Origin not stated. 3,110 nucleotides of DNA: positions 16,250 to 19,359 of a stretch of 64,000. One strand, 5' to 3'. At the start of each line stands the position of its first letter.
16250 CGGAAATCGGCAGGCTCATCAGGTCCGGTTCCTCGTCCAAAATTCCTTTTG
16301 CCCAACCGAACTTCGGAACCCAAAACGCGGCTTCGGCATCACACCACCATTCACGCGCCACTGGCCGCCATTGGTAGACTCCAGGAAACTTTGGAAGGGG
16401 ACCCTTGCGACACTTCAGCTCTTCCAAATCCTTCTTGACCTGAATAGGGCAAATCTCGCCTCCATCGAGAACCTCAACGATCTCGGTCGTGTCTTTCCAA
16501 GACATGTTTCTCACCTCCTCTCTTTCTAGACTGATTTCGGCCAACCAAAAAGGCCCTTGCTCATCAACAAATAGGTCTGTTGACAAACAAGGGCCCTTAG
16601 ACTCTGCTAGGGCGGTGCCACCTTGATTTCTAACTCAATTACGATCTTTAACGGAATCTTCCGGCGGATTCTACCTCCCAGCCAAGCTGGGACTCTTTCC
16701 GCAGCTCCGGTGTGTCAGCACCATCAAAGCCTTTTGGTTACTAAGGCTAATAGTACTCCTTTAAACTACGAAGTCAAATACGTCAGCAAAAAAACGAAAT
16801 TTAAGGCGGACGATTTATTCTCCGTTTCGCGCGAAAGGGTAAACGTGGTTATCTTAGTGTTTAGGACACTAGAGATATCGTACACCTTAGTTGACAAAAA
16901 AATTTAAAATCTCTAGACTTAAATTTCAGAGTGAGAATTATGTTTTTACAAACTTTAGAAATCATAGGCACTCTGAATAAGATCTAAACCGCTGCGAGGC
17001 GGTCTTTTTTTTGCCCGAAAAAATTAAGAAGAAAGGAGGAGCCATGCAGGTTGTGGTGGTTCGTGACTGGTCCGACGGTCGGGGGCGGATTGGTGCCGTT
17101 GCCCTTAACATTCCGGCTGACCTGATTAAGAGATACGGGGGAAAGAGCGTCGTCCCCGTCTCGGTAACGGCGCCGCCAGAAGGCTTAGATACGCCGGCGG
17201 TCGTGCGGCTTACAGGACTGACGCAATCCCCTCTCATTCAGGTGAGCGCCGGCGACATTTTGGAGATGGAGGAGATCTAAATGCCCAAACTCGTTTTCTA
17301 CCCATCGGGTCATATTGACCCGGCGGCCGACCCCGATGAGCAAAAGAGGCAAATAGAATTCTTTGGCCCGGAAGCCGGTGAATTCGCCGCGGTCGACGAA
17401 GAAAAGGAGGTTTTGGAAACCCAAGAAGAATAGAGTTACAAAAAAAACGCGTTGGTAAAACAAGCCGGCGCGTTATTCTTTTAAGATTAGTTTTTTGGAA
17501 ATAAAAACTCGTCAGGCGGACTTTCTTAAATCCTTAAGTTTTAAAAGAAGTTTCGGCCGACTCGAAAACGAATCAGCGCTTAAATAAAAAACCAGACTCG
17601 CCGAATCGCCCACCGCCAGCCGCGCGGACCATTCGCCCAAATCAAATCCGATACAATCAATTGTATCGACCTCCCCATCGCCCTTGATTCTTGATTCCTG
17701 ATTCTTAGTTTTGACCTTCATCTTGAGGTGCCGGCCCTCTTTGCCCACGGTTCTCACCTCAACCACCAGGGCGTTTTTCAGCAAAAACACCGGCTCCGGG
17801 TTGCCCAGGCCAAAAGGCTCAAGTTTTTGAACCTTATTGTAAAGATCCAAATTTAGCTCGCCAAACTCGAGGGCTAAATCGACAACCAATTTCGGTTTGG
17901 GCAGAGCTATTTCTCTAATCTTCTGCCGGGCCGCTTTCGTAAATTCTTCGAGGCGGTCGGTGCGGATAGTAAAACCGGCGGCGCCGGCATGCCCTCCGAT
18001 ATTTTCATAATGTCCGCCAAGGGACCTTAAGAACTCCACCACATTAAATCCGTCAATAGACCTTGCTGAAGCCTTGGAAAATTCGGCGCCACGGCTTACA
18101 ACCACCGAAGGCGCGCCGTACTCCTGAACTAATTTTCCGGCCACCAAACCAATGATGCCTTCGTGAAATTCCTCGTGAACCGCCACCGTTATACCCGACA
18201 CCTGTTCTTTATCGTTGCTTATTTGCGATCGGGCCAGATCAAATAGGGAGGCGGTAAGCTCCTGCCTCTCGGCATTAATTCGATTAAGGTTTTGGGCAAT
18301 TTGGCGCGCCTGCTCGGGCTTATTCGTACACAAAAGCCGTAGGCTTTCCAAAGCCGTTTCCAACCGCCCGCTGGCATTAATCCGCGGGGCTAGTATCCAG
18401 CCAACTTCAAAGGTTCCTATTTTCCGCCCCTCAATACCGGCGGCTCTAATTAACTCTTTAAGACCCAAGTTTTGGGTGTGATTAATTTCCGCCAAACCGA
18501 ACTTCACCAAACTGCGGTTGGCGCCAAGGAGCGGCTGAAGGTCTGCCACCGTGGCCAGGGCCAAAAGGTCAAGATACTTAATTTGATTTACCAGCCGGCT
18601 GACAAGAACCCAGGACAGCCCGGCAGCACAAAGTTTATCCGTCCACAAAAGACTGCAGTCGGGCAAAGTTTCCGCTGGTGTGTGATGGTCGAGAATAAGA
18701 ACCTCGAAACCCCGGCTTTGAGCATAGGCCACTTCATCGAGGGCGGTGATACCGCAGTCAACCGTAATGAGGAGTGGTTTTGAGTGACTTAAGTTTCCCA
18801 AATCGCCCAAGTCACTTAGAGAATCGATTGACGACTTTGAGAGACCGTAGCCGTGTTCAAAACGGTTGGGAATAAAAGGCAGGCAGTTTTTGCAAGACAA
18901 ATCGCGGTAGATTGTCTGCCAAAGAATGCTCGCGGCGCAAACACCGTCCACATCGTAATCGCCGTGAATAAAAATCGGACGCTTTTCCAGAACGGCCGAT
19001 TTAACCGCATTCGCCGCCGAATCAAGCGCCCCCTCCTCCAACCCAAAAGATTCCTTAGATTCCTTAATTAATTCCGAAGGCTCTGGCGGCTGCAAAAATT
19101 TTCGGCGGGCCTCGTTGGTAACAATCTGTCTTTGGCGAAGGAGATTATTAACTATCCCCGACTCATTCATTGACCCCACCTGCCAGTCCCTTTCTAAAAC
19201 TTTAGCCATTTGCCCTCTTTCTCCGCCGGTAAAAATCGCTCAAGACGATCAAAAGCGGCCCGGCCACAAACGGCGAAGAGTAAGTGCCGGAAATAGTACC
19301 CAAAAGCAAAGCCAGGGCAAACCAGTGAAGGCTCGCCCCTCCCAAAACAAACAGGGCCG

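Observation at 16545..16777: Canonical T-box antiterminator/terminator leader upstream of aspS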

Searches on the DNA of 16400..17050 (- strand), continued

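Call 81: search_with_rna_model(model_id=R2, sources=[L105, L106], max_evalue=10)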
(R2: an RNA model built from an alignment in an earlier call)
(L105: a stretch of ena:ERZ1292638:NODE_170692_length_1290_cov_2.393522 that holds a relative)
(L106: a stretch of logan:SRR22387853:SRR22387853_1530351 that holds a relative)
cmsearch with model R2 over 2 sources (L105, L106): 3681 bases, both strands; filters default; matches with E-value up to 10: 1.
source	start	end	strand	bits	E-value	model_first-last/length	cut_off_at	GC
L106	274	314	+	26.4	6.4e-06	1-47/47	no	0.54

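Call 86: search_with_rna_model(model_id=R1, sources=[L105, L106], max_evalue=10, show_alignments=1)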
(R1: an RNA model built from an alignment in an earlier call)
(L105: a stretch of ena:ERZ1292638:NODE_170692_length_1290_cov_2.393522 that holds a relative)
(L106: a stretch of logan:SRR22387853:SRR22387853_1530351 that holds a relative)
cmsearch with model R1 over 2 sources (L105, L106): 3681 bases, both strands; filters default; matches with E-value up to 10: 1.
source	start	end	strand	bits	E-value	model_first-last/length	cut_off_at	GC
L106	148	245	+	69.3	2.3e-16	1-97/97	no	0.45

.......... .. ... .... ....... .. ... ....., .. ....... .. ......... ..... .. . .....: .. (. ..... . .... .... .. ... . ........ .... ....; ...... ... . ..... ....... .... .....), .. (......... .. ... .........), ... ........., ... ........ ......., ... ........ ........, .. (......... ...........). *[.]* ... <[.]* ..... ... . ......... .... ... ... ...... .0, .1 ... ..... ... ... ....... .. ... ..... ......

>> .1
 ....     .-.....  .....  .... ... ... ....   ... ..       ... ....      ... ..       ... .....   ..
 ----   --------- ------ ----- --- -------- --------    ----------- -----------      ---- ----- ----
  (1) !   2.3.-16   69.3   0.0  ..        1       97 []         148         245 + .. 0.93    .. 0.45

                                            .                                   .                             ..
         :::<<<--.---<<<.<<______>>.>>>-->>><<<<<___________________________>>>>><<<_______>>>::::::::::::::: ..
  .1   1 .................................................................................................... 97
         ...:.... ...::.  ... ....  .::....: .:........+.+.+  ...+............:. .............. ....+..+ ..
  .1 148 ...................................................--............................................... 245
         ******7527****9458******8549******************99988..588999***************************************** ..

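Call 95: search_with_rna_model(model_id=R1, sources=[L107, L108, L109], max_evalue=10, show_alignments=2)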
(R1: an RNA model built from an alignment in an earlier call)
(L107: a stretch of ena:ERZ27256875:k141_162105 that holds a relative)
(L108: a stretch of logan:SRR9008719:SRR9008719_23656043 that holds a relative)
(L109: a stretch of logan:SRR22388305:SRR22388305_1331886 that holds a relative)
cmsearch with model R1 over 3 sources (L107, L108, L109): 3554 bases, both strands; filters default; matches with E-value up to 10: 1.
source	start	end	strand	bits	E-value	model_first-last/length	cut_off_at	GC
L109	127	228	+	70.8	9.1e-17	1-97/97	no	0.52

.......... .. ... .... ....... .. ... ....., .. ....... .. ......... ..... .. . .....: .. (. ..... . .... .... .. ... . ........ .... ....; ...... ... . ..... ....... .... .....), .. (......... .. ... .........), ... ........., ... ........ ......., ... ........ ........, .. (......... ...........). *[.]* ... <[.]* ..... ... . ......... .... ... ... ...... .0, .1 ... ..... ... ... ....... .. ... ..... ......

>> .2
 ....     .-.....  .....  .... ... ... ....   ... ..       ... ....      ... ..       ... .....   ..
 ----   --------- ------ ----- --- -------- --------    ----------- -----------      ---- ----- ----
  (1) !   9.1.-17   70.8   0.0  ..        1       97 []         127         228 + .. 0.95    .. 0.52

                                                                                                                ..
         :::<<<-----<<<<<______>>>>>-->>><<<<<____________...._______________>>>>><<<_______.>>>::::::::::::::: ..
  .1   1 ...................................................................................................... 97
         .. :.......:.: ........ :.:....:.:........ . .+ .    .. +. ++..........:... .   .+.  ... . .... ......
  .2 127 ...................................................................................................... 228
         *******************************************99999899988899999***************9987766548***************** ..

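Call 100: search_with_rna_model(model_id=R1, sources=[window, L038, L046, L058, L059, L061, L065, L067, L072, L074, L075, L077, L078, L081, L085, L087, L096, L106, L109], max_evalue=0.001, make_alignment=true)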
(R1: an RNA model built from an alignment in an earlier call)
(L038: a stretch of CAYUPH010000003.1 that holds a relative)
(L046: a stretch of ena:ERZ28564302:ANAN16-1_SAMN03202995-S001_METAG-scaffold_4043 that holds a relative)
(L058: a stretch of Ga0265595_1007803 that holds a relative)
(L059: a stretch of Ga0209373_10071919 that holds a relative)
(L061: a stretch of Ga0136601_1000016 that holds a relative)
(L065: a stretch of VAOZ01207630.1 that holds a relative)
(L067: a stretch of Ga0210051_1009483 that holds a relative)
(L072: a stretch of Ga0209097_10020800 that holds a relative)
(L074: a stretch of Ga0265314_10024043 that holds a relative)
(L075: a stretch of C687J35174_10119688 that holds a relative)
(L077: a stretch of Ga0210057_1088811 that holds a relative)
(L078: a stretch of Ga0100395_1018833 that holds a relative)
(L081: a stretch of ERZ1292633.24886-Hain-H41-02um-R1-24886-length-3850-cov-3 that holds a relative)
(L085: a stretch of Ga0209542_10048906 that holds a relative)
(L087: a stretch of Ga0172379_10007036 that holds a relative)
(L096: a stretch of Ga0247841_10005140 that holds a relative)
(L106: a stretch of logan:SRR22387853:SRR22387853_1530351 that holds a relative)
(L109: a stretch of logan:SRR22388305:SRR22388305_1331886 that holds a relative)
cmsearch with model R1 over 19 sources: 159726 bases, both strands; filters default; matches with E-value up to 0.001: 19.
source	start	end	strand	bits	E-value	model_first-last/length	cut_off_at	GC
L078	1568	1663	+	106.1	1.1e-23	1-97/97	no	0.55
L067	7143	7238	-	103.3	5.1e-23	1-97/97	no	0.54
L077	1542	1636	-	96.4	2.4e-21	1-97/97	no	0.57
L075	266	362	+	96.4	2.5e-21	1-97/97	no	0.48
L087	11020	11114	+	95.5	4e-21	1-97/97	no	0.54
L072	1591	1688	+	94.3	7.9e-21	1-97/97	no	0.5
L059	992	1086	+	93.8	1.1e-20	1-97/97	no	0.54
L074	532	628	-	92.6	2.1e-20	1-97/97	no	0.52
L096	7813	7915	-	91.9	3.1e-20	1-97/97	no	0.5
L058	5234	5326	+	88.6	1.9e-19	1-97/97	no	0.51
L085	3623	3719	+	87.4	3.8e-19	1-97/97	no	0.59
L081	1155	1254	+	82.9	4.7e-18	1-97/97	no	0.6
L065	1491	1590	-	82.2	6.8e-18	1-97/97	no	0.41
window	16637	16734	-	79.9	2.5e-17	1-97/97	no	0.52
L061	6448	6548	+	73.3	1e-15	1-97/97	no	0.5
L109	127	228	+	70.8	4.1e-15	1-97/97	no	0.52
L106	148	245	+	69.3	9.8e-15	1-97/97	no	0.45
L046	2047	2170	+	43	2.4e-08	1-97/97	no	0.57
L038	2816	2910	+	33.3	5.7e-06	1-97/97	no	0.49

Alignment A5: 19 matches aligned to the model, 148 columns, each read 5' to 3' on its own strand. Consensus structure (alignment columns), stored with it:
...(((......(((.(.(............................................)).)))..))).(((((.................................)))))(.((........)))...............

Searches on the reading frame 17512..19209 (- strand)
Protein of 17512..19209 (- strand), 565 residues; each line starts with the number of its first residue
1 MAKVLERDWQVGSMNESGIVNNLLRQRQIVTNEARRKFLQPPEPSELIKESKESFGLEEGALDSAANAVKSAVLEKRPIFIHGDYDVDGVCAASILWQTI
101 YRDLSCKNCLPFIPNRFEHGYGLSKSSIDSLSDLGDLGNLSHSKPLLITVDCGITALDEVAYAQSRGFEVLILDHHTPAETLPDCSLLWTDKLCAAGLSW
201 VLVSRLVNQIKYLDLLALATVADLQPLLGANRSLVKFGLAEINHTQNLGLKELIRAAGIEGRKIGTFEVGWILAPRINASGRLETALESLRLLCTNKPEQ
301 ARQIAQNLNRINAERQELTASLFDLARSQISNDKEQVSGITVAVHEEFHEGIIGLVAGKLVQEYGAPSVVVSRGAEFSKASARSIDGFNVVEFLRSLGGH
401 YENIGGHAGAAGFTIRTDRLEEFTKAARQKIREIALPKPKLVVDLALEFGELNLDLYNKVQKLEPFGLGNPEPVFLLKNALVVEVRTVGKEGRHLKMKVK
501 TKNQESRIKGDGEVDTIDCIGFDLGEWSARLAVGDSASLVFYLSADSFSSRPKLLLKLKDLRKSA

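Call 11: search_protein_families(library=pfam, proteins=[window:17512-19209:-], max_evalue=0.01)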
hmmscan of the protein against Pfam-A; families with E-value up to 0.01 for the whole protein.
window:17512-19209:- (565 aa): 3 families
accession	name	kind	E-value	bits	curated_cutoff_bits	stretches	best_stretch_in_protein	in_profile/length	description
PF17768.7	RecJ_OB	-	1e-24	87.1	27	1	443-560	1-107/107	RecJ OB domain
PF01368.27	DHH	-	1.7e-17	64.3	28.1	1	79-220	2-125/125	DHH family, N-terminal domain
PF02272.25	DHHA1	-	1e-14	55.3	25.9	1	340-432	5-101/102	DHHA1 domain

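Call 12: search_protein_families(library=ncbifam, proteins=[window:17512-19209:-], max_evalue=0.01)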
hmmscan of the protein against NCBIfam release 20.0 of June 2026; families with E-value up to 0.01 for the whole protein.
window:17512-19209:- (565 aa): 5 families
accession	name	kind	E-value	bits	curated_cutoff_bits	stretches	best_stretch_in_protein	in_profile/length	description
TIGR00644.1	recJ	equivalog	9.9e-122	407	396.9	1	19-560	4-545/546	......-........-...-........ exonuclease RecJ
NF008290.0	PRK11070.1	equivalog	7.6e-62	209.6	900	2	208-507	221-529/577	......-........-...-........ exonuclease RecJ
NF053576.1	RecJ_archaeal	equivalog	1.8e-17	63.3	360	2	67-240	2-170/452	RecJ family nuclease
NF053577.1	HAN_nuclease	equivalog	9e-07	27.7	840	1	40-180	200-347/612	Hef-associated nuclease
NF040701.1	RecJ_Meth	equivalog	3.5e-05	22.8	550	1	79-234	10-158/449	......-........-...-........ exonuclease RecJ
